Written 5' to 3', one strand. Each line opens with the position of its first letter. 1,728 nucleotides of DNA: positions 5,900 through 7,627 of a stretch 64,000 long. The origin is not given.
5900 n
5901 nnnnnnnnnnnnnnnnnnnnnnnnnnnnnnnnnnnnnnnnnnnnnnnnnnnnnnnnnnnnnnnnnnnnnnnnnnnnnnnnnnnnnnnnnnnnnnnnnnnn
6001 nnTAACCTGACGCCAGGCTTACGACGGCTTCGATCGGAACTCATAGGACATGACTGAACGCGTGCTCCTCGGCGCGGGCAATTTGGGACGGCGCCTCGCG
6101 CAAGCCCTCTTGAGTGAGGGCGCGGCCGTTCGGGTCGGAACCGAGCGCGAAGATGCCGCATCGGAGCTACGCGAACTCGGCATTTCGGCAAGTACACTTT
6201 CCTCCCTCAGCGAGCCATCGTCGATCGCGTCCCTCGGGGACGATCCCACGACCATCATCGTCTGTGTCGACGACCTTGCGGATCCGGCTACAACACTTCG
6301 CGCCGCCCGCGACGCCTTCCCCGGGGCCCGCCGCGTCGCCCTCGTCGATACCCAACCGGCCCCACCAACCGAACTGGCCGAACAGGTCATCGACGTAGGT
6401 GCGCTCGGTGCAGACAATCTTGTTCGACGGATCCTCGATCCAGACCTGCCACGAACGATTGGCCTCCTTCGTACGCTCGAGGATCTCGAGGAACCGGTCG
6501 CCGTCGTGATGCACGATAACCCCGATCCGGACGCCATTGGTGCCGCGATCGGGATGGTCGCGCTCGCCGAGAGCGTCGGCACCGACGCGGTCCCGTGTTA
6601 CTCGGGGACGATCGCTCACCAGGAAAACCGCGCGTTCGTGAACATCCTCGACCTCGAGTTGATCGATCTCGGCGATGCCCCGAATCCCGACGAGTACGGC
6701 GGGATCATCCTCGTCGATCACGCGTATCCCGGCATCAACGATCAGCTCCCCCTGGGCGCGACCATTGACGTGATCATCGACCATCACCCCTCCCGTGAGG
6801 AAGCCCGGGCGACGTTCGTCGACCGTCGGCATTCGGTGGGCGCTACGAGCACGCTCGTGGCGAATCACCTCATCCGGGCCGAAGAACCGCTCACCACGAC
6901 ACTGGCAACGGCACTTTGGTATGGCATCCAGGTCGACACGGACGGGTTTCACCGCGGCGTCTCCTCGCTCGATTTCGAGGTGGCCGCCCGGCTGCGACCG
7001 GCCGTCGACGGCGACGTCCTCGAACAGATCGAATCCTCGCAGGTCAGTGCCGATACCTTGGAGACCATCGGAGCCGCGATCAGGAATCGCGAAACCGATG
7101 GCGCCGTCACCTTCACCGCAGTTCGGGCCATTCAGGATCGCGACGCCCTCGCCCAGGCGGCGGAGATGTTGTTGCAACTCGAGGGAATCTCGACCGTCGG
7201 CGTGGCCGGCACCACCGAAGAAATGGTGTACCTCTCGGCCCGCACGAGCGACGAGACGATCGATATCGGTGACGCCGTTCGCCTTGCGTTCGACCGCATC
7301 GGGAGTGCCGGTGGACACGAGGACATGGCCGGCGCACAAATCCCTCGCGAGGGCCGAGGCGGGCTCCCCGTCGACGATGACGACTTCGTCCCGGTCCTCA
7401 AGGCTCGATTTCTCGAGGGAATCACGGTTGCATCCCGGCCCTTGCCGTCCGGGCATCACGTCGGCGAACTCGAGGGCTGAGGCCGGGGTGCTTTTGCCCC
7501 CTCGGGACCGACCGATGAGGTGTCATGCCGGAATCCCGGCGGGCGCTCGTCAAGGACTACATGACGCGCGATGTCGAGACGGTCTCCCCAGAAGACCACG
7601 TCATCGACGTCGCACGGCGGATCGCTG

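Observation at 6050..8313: Tandem TrkA-N::DHH/DHHA1 phosphoesterase and CBS-pair::ParB-like protein, a candidate nucleotide-signal turnover and sensing pair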

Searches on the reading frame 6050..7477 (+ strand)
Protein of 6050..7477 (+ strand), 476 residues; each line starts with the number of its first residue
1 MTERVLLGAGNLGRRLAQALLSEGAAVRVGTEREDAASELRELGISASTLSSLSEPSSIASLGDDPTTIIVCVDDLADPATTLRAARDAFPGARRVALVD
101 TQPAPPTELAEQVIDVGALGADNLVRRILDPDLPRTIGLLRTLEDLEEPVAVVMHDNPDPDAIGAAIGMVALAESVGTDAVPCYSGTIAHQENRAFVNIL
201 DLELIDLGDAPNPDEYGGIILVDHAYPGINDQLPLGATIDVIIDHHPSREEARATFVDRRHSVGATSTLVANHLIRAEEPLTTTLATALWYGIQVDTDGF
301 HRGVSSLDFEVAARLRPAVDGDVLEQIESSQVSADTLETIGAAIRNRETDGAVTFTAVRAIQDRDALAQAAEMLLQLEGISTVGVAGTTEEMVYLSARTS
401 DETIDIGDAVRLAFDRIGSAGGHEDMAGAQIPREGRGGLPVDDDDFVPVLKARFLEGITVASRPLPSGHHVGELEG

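Call 3: search_protein_families(library=pfam, proteins=[window:6050-7477:+], max_evalue=0.1)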
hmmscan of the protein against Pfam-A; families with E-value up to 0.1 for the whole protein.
window:6050-7477:+ (476 aa): 5 families
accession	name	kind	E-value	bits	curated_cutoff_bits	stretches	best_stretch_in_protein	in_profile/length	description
PF01368.27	DHH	-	2.5e-14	54.1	28.1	1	150-293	2-125/125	DHH family, N-terminal domain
PF02272.25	DHHA1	-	2.2e-12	47.8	25.9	1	356-434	7-86/102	DHHA1 domain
PF02254.24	TrkA_N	-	0.00022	22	23.8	1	5-102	2-99/116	TrkA-N domain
PF03807.23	F420_oxidored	-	0.0022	19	21.6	1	6-49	4-50/94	NADP oxidoreductase coenzyme F420-dependent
PF03446.21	NAD_binding_2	-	0.0073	16.8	21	1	6-91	4-81/161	NAD binding domain of 6-phosphogluconate dehydrogenase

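Call 4: search_protein_families(library=ncbifam, proteins=[window:6050-7477:+], max_evalue=0.1)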
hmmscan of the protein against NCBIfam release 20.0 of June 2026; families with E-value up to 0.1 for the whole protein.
window:6050-7477:+ (476 aa): 17 families
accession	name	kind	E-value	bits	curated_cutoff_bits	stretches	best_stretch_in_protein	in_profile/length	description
NF003877.0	PRK05427.1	equivalog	1.5e-10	41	283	1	150-302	4-154/308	manganese-dependent inorganic pyrophosphatase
NF011449.0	PRK14869.2-5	equivalog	2.6e-07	30.1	411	2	236-313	226-305/451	putative manganese-dependent inorganic diphosphatase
NF011442.0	PRK14869.1-4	equivalog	4.6e-07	28.7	400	2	219-300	307-389/543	putative manganese-dependent inorganic diphosphatase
NF011443.0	PRK14869.1-5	equivalog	4.7e-07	28.6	335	1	148-190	4-47/546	putative manganese-dependent inorganic diphosphatase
NF011447.0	PRK14869.2-3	equivalog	1.7e-06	27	522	1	188-300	280-387/540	putative manganese-dependent inorganic diphosphatase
NF011110.0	PRK14538.1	equivalog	2.5e-06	25.9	707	1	241-431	473-662/838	putative bifunctional signaling protein/50S ribosomal protein L9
NF011440.0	PRK14869.1-2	equivalog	1.2e-05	24.1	746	1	150-191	4-46/541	putative manganese-dependent inorganic diphosphatase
NF011445.0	PRK14869.2-1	equivalog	0.00018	20.1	483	0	148-191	3-47/548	putative manganese-dependent inorganic diphosphatase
NF011441.0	PRK14869.1-3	equivalog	0.00037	19.2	753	0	219-302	307-391/548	putative manganese-dependent inorganic diphosphatase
NF011444.0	PRK14869.1-6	equivalog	0.0011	17.6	1105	0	219-302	307-391/547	putative manganese-dependent inorganic diphosphatase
NF053576.1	RecJ_archaeal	equivalog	0.0012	17.7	360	1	368-434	361-436/452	RecJ family nuclease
NF006162.0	PRK08306.1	equivalog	0.0018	17.6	261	1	5-55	158-208/297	dipicolinate synthase subunit DpsA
NF011448.0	PRK14869.2-4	equivalog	0.0034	15.7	562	0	148-187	9-49/563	putative manganese-dependent inorganic diphosphatase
NF053633.1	OlncasPapPhNrnA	equivalog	0.0044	16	350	1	241-359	108-227/317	bifunctional oligoribonuclease/PAP phosphatase NrnA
NF041569.1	A-tRNAntase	equivalog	0.006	14.8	1440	1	175-430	23-284/880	A-adding tRNA nucleotidyltransferase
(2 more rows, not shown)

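Call 6: search_solved_structures(query=window:6050-7477:+, max_evalue=0.01)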
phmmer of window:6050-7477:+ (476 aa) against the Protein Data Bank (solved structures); distinct sequences matched with E-value up to 0.01: 14.
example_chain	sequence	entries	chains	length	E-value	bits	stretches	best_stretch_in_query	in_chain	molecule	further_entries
9n0l_A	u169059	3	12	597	3.3e-11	46.1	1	148-431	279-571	Cyclic-di-AMP phosphodiesterase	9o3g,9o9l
5xt3_A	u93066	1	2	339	9e-10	41.3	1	148-431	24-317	Phosphodiesterase acting on cyclic dinucleotides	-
5xsi_A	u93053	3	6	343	9.7e-10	41.2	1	148-431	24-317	Phosphodiesterase acting on cyclic dinucleotides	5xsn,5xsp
8ioo_A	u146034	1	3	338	2.8e-06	29.8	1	130-317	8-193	RecJ-like protein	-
9r7o_A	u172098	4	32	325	1.1e-05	27.8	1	151-433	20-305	DHH family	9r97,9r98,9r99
1wpn_A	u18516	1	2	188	7.5e-05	25.1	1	148-275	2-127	Manganese-dependent inorganic pyrophosphatase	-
9wbu_B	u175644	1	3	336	0.00013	24.4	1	149-316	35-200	Bifunctional oligoribonuclease and PAP phosphatase NrnA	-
5jju_A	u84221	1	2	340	0.00013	24.3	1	149-316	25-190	Uncharacterized protein Rv2837c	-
5cet_A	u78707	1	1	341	0.00013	24.3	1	149-316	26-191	Bifunctional oligoribonuclease and PAP phosphatase NrnA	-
1k23_A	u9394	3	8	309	0.00024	23.5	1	148-276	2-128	Manganese-dependent inorganic pyrophosphatase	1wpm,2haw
3dev_A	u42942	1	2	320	0.00051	22.4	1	148-316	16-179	SH1221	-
2enx_A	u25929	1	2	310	0.00074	21.8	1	150-386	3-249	Manganese-dependent inorganic pyrophosphatase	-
4rpa_A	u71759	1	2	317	0.0014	20.9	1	153-271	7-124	Probable manganese-dependent inorganic pyrophosphatase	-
2iw4_A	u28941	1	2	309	0.0026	20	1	148-275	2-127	MANGANESE-DEPENDENT INORGANIC PYROPHOSPHATASE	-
